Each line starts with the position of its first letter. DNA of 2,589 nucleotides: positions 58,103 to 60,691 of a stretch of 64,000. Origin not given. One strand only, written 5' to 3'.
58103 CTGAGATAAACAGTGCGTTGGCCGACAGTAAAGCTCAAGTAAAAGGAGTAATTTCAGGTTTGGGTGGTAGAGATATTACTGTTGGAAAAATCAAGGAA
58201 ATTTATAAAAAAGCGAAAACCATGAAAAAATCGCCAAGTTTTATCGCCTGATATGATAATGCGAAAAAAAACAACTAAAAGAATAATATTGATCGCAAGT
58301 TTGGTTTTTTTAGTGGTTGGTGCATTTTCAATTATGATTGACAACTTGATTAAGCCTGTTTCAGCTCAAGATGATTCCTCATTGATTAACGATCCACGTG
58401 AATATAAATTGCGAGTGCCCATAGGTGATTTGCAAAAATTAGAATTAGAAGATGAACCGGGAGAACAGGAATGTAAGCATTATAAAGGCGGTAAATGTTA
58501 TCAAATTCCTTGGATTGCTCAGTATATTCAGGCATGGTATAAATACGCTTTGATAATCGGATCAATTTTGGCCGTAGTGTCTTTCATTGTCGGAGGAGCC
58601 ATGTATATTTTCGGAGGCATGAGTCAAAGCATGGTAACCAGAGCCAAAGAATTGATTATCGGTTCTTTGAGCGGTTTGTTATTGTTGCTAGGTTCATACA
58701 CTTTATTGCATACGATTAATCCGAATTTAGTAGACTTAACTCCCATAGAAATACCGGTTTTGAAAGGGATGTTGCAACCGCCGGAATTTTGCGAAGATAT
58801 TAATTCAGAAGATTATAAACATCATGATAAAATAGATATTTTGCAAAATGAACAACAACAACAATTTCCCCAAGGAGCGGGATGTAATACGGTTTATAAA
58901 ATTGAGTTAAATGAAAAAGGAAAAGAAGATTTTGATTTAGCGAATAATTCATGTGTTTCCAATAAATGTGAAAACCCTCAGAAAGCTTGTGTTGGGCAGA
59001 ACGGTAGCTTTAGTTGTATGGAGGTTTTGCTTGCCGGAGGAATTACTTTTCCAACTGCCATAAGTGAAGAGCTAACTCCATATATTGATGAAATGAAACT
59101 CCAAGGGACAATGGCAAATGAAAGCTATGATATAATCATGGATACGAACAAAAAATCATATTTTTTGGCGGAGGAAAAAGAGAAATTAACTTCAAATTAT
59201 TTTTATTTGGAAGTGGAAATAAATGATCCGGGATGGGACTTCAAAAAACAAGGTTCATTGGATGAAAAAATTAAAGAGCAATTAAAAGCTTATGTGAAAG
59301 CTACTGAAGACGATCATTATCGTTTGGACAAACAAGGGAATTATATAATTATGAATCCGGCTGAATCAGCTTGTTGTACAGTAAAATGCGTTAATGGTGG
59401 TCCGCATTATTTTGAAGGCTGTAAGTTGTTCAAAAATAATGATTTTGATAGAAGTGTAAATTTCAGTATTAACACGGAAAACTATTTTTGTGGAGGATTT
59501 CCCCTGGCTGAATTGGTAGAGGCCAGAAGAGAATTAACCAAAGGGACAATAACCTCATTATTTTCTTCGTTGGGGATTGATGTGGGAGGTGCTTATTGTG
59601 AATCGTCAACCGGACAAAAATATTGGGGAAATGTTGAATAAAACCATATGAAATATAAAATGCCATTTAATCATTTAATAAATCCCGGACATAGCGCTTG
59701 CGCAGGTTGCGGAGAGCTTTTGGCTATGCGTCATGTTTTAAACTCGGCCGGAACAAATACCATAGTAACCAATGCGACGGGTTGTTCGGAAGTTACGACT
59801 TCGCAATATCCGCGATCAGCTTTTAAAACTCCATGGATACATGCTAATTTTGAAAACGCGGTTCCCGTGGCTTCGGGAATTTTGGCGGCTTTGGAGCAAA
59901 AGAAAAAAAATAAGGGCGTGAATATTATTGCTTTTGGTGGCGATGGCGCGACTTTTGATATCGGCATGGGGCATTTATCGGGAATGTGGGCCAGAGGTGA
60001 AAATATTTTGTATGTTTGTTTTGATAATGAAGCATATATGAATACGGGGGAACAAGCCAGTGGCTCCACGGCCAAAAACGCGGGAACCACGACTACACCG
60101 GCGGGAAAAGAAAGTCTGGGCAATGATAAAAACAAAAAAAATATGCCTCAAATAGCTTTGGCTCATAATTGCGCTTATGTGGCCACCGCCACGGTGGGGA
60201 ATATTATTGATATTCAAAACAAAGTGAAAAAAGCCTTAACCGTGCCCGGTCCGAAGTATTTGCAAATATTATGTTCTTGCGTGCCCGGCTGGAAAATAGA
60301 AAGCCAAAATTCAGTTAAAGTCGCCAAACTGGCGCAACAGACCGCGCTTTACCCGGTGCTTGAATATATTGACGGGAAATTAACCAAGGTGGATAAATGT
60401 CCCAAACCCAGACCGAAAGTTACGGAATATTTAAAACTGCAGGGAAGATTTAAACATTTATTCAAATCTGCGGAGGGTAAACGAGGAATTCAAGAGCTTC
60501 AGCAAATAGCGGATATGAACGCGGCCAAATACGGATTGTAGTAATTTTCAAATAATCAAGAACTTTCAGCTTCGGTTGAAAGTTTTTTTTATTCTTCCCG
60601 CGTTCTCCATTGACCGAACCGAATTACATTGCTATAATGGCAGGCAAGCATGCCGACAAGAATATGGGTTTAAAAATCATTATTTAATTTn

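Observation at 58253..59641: Unrelated cysteine-rich membrane protein with VirB2/TrbC-like topology inserted inside the por operon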

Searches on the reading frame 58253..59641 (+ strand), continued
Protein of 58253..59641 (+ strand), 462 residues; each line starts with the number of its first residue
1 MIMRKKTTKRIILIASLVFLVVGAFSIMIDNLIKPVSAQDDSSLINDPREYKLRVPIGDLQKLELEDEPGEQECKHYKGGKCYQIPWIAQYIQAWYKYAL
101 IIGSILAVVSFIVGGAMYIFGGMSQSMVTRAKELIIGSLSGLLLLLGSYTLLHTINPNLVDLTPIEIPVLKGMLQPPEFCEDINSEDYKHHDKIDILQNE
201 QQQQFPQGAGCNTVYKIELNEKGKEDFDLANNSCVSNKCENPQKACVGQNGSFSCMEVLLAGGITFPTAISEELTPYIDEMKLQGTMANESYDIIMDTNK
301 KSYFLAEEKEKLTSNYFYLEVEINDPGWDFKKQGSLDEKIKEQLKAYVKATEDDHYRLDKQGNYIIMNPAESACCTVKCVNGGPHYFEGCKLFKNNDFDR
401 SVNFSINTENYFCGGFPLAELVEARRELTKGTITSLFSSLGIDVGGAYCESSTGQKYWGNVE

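Call 82: search_protein_families(library=pfam, proteins=[P0001, P0002, P0003, P0004, P0005, P0006, P0007, P0008, P0010, P0011], max_evalue=0.001)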
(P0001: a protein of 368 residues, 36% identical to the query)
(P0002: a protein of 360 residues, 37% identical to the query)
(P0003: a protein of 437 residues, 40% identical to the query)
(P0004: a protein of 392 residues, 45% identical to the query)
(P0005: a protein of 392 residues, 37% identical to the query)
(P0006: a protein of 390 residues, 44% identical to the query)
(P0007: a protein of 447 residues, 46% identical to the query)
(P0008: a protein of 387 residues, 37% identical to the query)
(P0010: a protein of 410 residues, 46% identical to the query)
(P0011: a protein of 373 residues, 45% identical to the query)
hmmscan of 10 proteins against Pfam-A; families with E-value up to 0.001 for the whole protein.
P0001 (368 aa): 1 family
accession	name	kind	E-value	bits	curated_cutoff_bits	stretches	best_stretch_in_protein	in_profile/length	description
PF18895.5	T4SS_pilin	-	1.1e-05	25.9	26.6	1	125-188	4-66/71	Type IV secretion system pilin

P0002 (360 aa): 1 family
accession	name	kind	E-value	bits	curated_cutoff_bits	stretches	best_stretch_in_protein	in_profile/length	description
PF18895.5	T4SS_pilin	-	2.5e-05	24.7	26.6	1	141-202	4-64/71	Type IV secretion system pilin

P0003 (437 aa): 1 family
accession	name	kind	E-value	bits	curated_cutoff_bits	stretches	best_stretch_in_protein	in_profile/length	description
PF18895.5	T4SS_pilin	-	0.00032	21.2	26.6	1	114-182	4-71/71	Type IV secretion system pilin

P0004 (392 aa): 1 family
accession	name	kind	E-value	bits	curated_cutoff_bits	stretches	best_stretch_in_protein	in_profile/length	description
PF18895.5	T4SS_pilin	-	0.00024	21.5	26.6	1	142-202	5-64/71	Type IV secretion system pilin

P0005 (392 aa): 1 family
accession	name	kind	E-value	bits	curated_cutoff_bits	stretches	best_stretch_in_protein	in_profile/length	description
PF18895.5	T4SS_pilin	-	1.5e-05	25.4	26.6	1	134-199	4-68/71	Type IV secretion system pilin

P0006 (390 aa): 3 families
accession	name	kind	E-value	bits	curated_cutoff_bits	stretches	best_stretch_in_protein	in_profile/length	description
PF02557.22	VanY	-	2.4e-13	50.5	25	1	260-381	3-129/132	D-alanyl-D-alanine carboxypeptidase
PF01427.22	Peptidase_M15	-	1.1e-06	29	27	1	355-381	158-184/199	D-ala-D-ala dipeptidase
PF18895.5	T4SS_pilin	-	8.1e-05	23.1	26.6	1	139-201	9-70/71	Type IV secretion system pilin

P0007 (447 aa): 1 family
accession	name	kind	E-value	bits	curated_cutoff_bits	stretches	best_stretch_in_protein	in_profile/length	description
PF18895.5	T4SS_pilin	-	1e-08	35.5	26.6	1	129-196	2-68/71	Type IV secretion system pilin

P0008 (387 aa): 3 families
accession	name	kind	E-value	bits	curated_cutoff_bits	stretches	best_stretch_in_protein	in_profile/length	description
PF01427.22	Peptidase_M15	-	9.2e-07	29.3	27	1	353-383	154-184/199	D-ala-D-ala dipeptidase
PF18895.5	T4SS_pilin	-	1e-06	29.1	26.6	1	132-196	4-67/71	Type IV secretion system pilin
PF02557.22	VanY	-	1.9e-06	28.1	25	1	258-383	4-129/132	D-alanyl-D-alanine carboxypeptidase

P0010 (410 aa): 1 family
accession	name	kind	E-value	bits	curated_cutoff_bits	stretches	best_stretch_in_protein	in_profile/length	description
PF18895.5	T4SS_pilin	-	1.4e-06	28.7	26.6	1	138-204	6-71/71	Type IV secretion system pilin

P0011 (373 aa): 1 family
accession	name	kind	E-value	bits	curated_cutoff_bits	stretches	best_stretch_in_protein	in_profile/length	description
PF18895.5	T4SS_pilin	-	4.3e-08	33.6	26.6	1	88-153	7-71/71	Type IV secretion system pilin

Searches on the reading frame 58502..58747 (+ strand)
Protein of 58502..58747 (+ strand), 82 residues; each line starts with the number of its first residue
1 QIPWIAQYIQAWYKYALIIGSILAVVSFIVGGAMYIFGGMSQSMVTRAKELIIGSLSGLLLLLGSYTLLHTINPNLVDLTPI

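Call 63: search_solved_structures(query=A7, max_evalue=10, show_alignments=2)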
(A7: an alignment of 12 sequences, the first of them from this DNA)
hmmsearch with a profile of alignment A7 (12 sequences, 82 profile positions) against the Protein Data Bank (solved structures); distinct sequences matched with E-value up to 10: 9.
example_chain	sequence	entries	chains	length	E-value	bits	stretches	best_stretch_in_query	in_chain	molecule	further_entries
1h2s_B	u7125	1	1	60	0.63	13.5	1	25-67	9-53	SENSORY RHODOPSIN II TRANSDUCER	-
2f93_B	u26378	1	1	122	0.7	13.4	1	24-67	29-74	Sensory rhodopsin II transducer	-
4gyc_B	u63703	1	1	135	0.73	13.3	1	25-67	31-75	Sensory rhodopsin II transducer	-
5jjn_B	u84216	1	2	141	0.81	13.2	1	25-67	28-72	Sensory rhodopsin II transducer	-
5jjj_B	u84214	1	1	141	0.81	13.2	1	25-67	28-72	Sensory rhodopsin II transducer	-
7qco_A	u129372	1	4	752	1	12.8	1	7-61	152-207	Photosystem I P700 chlorophyll a apoprotein A1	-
2f95_B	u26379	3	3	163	1.1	12.8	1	25-67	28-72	Sensory rhodopsin II transducer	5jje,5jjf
7zcm_B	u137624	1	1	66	1.7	12.1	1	25-67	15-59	Sensory rhodopsin II transducer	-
1xio_A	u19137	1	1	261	2.7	11.5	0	22-70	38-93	ANABAENA SENSORY RHODOPSIN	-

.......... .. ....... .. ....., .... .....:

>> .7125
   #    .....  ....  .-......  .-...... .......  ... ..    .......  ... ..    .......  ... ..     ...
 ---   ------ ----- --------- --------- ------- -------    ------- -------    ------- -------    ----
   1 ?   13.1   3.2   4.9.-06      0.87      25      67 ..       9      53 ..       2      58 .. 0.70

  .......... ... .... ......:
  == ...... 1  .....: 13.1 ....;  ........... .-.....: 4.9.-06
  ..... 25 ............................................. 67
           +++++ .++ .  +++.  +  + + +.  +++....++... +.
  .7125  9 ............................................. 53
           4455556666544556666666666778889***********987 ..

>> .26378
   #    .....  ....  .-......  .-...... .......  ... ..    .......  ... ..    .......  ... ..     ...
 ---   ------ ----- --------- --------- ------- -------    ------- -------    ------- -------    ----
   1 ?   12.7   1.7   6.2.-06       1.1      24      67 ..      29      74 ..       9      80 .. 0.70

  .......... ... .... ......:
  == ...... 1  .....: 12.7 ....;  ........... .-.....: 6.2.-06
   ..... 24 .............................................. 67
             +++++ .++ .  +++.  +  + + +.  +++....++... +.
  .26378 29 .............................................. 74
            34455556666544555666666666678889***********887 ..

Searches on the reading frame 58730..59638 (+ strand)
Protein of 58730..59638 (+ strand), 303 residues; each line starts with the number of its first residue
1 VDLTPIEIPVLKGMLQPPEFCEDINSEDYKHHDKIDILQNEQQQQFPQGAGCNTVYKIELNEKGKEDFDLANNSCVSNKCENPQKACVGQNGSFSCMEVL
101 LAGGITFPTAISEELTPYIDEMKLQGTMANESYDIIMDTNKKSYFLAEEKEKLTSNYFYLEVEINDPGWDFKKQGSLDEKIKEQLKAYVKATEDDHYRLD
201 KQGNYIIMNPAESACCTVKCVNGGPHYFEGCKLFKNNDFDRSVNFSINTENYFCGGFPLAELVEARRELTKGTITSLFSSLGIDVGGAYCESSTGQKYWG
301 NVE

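Call 27: search_protein_representatives(protein=window:58730-59638:+)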
Query: 303 residues. Proteins with E-value up to 0.001 (for the whole library): 10; up to 1e-10: 1; up to 1e-30: 0. The best 10 are listed.
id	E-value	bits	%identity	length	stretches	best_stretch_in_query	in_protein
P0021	6.3e-12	61.8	73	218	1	1-49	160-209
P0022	4.8e-10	55.6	30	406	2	2-112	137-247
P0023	6.9e-10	55.1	25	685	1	2-262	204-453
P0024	7.5e-09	51.7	30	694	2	1-107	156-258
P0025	3.4e-08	49.6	41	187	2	50-106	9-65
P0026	2.2e-06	43.6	31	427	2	3-106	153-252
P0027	2.5e-06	43.4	27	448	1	3-254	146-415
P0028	4.1e-06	42.7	27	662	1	2-265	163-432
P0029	8.3e-06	41.7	29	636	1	51-264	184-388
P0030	3.8e-04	36.3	28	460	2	4-106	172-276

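Call 31: find_encoding_contigs(protein=P0021, flank=8000, max_places=3)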
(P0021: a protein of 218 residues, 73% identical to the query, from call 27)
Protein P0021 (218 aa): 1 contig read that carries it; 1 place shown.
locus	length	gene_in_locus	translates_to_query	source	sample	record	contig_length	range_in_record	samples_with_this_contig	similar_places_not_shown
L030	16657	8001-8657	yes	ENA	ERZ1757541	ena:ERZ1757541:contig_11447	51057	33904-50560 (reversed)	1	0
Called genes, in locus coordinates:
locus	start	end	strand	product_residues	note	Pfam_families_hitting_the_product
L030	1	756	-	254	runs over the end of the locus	PF00579:tRNA-synt_1b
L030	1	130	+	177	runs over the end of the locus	PF00072:Response_reg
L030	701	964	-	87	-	PF00579:tRNA-synt_1b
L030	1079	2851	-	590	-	PF00753:Lactamase_B, PF12706:Lactamase_B_2, PF22505:RNase_J_b_CASP, PF17770:RNase_J_C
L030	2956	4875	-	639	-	PF00496:SBP_bac_5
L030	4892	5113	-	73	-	PF03840:SecG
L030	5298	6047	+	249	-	PF13098:Thioredoxin_2 (weak), PF13462:Thioredoxin_4, PF01323:DSBA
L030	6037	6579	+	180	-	PF01558:POR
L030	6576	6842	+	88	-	PF13183:Fer4_8 (faint), PF00037:Fer4 (weak), PF12797:Fer4_2 (weak), PF12837:Fer4_6 (weak), PF13237:Fer4_10, PF14697:Fer4_21, PF12838:Fer4_7, PF00037:Fer4 (weak), +3 more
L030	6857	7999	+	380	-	PF01855:POR_N, PF02780:Transketolase_C, PF17147:PFOR_II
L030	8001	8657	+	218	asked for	-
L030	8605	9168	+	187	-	-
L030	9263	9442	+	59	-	-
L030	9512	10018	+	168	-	PF02775:TPP_enzyme_C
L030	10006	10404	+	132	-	-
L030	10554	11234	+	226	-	PF17760:UvrA_inter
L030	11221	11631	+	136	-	PF17755:UvrA_DNA-bind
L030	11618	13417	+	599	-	PF02463:SMC_N (faint), PF17755:UvrA_DNA-bind (faint), PF13175:AAA_15 (faint), PF00005:ABC_tran (faint), PF13304:AAA_21 (faint)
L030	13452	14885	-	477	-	PF01266:DAO (faint), PF01593:Amino_oxidase, PF07992:Pyr_redox_2 (faint), PF13450:NAD_binding_8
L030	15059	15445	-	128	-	PF01245:Ribosomal_L19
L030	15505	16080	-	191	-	PF00625:Guanylate_kin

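Call 45: find_homologous_proteins(query=A5, max_evalue=0.001)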
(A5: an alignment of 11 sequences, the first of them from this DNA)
Query A5 (11 sequences) (299 aa, profile of the alignment): 2 proteins with E <= 0.001 among 4712 candidates.
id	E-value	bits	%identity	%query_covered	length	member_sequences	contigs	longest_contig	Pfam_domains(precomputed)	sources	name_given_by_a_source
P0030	1.7e-64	236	22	84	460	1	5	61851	PF18895.6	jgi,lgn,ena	jgi:hypothetical protein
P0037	5.4e-44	169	24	54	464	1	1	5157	PF18895.6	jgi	jgi:hypothetical protein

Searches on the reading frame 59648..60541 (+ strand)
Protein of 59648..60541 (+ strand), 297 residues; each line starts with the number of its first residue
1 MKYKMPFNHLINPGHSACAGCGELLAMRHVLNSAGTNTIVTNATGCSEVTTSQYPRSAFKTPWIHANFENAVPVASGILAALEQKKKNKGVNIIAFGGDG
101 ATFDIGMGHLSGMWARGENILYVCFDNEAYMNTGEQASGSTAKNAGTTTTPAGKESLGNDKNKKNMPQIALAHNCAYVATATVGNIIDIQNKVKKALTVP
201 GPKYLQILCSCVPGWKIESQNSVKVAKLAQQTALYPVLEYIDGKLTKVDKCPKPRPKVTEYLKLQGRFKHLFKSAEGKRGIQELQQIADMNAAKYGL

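Call 3: search_protein_families(library=pfam, proteins=[window:59648-60541:+], max_evalue=1)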
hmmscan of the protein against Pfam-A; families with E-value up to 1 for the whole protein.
window:59648-60541:+ (297 aa): 1 family
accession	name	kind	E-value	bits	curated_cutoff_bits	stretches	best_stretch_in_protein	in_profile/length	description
PF02775.26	TPP_enzyme_C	-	1.2e-22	80.8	21.9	1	44-206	2-150/151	Thiamine pyrophosphate enzyme, C-terminal TPP binding domain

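Call 4: search_protein_families(library=ncbifam, proteins=[window:59648-60541:+], max_evalue=1)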
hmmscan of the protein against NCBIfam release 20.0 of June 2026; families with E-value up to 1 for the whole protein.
window:59648-60541:+ (297 aa): 15 families
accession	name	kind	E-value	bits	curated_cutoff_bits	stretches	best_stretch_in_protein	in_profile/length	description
NF008819.1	PRK11865.1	equivalog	4e-103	344.8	405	1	4-294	7-295/300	pyruvate synthase subunit PorB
NF008818.0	PRK11864.1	subfamily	1.8e-85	286.7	405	1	3-274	6-276/300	3-methyl-2-oxobutanoate dehydrogenase subunit beta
NF045792.1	OxalOxredbeta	equivalog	6.2e-68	229.1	590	1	9-293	15-301/311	oxalate oxidoreductase subunit beta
NF045766.1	PhenlGlyoxDHPadI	equivalog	3.4e-58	197.4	700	1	9-273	150-416/443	NADH-dependent phenylglyoxylate dehydrogenase subunit beta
TIGR02176.1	pyruv_ox_red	equivalog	6.6e-23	80.5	911.35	2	95-276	958-1141/1167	pyruvate:ferredoxin (flavodoxin) oxidoreductase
NF008820.0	PRK11866.1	equivalog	2.9e-20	72.8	402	1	17-219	17-209/287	2-oxoacid ferredoxin oxidoreductase subunit beta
TIGR02177.1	PorB_KorB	subfamily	6.7e-19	68.5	261.9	1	18-220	4-196/286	2-oxoacid:acceptor oxidoreductase, beta subunit, pyruvate/2-ketoisovalerate family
NF041171.1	Oxoac_fdxbeta_Archa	equivalog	3.3e-15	56.1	423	1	18-250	6-230/296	2-oxoacid:ferredoxin oxidoreductase subunit beta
NF008821.0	PRK11869.1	equivalog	2e-12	46.6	438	1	16-218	15-207/286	2-oxoacid ferredoxin oxidoreductase subunit beta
NF007207.0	PRK09628.1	equivalog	2e-08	34.2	364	1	18-212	19-203/277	2-oxoglutarate ferredoxin oxidoreductase subunit beta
TIGR03297.1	Ppyr-DeCO2ase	equivalog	1.5e-07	30.8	312.5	1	75-144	225-292/360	phosphonopyruvate decarboxylase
TIGR03336.1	IOR_alpha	equivalog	1.3e-06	27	650.9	1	16-211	357-531/595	indolepyruvate ferredoxin oxidoreductase subunit alpha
TIGR03846.1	sulfopy_beta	equivalog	6.2e-06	26.2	221.5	1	71-168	47-139/182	sulfopyruvate decarboxylase subunit beta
NF004813.0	PRK06163.1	equivalog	0.00051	19.8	240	1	71-139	62-124/202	hypothetical protein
NF050134.1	TdecoylIsomFabM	equivalog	0.045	13.1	400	1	71-113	27-68/261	trans-2-decenoyl-ACP isomerase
